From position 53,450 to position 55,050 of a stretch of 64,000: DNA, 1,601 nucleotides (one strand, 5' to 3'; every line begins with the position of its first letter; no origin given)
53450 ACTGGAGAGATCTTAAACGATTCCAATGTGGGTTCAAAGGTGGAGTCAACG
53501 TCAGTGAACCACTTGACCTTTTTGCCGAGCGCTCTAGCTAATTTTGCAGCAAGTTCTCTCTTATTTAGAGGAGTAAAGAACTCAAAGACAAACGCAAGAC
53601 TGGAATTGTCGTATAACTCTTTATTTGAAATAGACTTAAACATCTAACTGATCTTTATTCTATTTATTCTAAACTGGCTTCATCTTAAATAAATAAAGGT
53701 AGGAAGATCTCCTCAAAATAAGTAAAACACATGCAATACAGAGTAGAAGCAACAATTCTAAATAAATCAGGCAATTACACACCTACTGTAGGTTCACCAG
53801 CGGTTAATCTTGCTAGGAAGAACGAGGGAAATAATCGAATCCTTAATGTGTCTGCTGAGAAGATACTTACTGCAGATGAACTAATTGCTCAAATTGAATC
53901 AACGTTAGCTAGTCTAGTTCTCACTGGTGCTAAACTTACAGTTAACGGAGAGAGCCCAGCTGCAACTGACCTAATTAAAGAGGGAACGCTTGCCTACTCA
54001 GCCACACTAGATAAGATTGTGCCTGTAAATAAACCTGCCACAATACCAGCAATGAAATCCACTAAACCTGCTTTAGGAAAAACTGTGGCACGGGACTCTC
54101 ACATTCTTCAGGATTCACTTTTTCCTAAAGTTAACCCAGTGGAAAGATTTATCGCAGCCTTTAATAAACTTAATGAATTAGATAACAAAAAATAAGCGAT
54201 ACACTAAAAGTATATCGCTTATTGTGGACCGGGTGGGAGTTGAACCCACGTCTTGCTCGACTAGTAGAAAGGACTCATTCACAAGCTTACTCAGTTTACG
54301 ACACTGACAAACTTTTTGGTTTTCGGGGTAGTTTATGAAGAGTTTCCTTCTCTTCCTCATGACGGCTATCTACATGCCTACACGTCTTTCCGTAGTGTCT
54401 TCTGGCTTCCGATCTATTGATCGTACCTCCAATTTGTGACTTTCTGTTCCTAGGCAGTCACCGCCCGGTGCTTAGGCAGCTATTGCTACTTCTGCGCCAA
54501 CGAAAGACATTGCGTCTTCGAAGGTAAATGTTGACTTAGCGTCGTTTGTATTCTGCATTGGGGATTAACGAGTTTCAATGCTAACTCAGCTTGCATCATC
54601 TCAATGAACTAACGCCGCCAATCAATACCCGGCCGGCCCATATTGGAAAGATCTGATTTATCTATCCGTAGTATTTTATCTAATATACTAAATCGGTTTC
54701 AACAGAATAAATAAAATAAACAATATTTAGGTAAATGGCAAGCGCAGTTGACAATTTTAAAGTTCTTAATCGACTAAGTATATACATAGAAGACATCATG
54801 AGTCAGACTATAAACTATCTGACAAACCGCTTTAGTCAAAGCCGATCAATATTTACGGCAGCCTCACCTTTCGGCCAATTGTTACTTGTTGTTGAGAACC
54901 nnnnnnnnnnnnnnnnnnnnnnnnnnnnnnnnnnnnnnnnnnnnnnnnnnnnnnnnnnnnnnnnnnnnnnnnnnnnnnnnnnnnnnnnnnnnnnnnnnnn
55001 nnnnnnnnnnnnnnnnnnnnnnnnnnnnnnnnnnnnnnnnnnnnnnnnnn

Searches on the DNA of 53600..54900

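Call 93: search_rna_families(source=window, start=53600, end=54900, threshold=gathering)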
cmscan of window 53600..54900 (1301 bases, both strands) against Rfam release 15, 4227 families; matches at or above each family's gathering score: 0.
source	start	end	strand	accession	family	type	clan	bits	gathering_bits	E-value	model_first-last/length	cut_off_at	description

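Call 94: search_rna_families(source=window, start=54100, end=54800, threshold=evalue, max_evalue=1)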
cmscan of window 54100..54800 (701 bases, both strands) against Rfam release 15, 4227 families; matches with E-value up to 1: 2.
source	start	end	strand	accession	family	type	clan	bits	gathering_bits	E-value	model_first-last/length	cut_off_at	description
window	54222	54639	-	RF00023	tmRNA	Gene;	CL00001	44.8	47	1.6e-16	1-374/374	no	transfer-messenger RNA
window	54224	54297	+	RF04354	Plastid-ycf2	Cis-reg;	-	21.4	65.7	0.089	1-75/75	no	Plastid-ycf2 5UTR RNA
